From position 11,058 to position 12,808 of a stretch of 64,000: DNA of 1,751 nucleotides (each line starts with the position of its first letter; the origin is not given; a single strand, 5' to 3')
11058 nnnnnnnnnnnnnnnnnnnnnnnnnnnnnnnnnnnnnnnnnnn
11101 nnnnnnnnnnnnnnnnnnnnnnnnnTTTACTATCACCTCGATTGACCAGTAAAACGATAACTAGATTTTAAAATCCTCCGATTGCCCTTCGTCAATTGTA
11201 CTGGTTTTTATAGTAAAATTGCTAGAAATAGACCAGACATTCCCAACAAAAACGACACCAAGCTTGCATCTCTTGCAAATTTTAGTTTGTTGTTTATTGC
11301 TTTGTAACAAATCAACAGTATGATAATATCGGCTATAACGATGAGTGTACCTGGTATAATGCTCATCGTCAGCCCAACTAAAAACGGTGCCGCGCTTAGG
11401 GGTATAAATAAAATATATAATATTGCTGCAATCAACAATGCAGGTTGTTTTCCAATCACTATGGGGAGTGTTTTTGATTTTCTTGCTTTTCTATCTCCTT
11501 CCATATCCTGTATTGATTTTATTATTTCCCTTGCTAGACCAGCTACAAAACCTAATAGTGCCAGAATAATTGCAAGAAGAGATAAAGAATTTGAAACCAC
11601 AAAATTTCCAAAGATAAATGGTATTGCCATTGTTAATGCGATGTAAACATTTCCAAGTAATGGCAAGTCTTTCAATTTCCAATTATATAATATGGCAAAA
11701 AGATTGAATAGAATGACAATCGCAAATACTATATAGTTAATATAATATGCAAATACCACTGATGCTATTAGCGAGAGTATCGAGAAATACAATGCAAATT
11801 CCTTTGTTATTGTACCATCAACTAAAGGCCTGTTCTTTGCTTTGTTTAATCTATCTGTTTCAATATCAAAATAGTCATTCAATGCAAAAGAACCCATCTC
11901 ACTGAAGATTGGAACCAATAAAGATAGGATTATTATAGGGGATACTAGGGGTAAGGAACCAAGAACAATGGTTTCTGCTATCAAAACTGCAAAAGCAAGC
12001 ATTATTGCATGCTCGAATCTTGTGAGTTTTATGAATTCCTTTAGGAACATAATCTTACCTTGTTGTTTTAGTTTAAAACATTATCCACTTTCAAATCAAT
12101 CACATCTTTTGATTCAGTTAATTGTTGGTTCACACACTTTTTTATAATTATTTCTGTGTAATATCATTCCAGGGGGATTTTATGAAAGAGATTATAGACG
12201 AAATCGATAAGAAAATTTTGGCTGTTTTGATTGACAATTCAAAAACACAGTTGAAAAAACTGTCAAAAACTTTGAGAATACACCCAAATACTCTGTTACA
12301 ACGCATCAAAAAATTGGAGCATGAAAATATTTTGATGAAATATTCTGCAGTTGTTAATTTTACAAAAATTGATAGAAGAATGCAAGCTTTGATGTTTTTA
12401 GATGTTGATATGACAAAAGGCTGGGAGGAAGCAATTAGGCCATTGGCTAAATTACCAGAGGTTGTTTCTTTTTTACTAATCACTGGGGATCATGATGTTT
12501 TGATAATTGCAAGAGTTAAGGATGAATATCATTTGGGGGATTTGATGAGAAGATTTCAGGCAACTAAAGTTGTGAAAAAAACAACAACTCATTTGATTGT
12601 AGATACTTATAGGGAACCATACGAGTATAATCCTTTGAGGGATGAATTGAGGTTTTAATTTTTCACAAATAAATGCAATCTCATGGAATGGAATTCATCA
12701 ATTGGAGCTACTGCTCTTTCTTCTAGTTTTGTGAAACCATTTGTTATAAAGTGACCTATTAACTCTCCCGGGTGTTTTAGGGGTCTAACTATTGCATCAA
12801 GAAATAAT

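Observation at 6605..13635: Duplicated two-gene module: an Lrp/AsnC regulator convergent with a distinctive SAM methyltransferase, present twice within 7 kb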

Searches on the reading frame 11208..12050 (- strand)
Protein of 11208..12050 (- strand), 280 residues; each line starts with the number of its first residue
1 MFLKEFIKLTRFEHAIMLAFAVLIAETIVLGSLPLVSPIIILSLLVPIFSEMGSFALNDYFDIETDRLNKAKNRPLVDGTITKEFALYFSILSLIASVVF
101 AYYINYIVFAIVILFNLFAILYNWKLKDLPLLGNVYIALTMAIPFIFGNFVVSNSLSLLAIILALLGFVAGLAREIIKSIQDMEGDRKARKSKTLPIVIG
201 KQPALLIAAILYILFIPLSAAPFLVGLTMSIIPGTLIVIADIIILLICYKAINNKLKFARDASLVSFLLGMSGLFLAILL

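Call 3: search_protein_families(library=pfam, proteins=[window:11208-12050:-], max_evalue=0.01)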
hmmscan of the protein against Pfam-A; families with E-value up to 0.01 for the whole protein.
window:11208-12050:- (280 aa): 2 families
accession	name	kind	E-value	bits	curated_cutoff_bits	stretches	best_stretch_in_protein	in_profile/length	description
PF01040.23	UbiA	-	9.9e-38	130.3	34.2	1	22-247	5-228/250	UbiA prenyltransferase family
PF11992.13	TgpA_N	-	0.00034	20.1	30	1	80-224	76-179/333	TgpA N-terminal domain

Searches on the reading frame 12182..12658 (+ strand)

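Call 3: search_protein_families(library=pfam, proteins=[window:12182-12658:+], max_evalue=0.01)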
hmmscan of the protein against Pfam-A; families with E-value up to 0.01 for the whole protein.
window:12182-12658:+ (158 aa): 5 families
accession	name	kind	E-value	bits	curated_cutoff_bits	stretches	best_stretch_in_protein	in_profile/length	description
PF01037.27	AsnC_trans_reg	-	6.5e-11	42.4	25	1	81-141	11-72/73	Lrp/AsnC ligand binding domain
PF13404.12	HTH_AsnC-type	-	1.9e-08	34.4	27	1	5-46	1-42/42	AsnC-type helix-turn-helix domain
PF13412.12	HTH_24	-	1.1e-07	31.7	21.9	1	5-50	1-46/48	Winged helix-turn-helix DNA-binding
PF13556.12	HTH_30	-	9.3e-05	22.6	27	1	22-46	13-37/59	PucR C-terminal helix-turn-helix domain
PF22482.2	AsnC_trans_reg_3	-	0.007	16.9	24.4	0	83-144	26-87/95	PF0864 C-terminal dimeric alpha+beta barrel domain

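Call 6: search_protein_families(library=ncbifam, proteins=[window:12182-12658:+], max_evalue=0.01)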
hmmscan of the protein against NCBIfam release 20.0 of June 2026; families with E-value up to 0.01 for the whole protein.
window:12182-12658:+ (158 aa): 8 families
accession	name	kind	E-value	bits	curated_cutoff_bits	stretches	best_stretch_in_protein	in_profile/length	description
NF041396.1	TranRegLrp_Halo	equivalog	1.1e-15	57.8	190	1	6-145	4-142/149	HTH-type transcriptional regulator Lrp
NF040947.1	trans_reg_LysM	equivalog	4.2e-13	49.2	180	1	5-141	1-134/136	HTH-type transcriptional regulator LysM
NF008384.0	PRK11179.1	equivalog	6.2e-13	48.8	227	1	4-138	6-141/153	transcriptional regulator AsnC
NF008370.0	PRK11169.1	equivalog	6.9e-13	48.6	233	1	5-119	12-132/164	leucine-responsive transcriptional regulator Lrp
NF053758.1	ChrTpTrnRegChrS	equivalog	1.3e-12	47.7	250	1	4-144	11-151/158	chromate efflux transcriptional regulator ChrS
NF041395.1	TranRegLrpA1_Halo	equivalog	3e-11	43.5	250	1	8-123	6-120/142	HTH-type transcriptional regulator LrpA1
NF040820.1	trans_reg_LrpA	equivalog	3.2e-09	36.8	250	1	5-124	2-120/141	HTH-type transcriptional regulator LrpA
NF040707.3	Siroheme_Dcarb_AhbB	equivalog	0.00016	21.4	125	1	19-94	11-85/146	siroheme decarboxylase subunit beta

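Call 90: search_protein_families(library=padloc, proteins=[window:12182-12658:+], max_evalue=0.01)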
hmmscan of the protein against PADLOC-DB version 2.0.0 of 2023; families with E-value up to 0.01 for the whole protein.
window:12182-12658:+ (158 aa): 3 families
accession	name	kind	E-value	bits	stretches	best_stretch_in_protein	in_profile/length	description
PDLC02975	WH_III-A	-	0.001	17.4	1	7-67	3-64/103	-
PDLC01848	CARF3--CARF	-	0.0014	16.4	1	5-57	135-185/197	-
PDLC01434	CasR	-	0.0051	14.7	1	8-53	129-173/191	"CAS-I,CAS-II,CAS-III,CAS-IV,CAS-V,CAS-VI; associated_signaling"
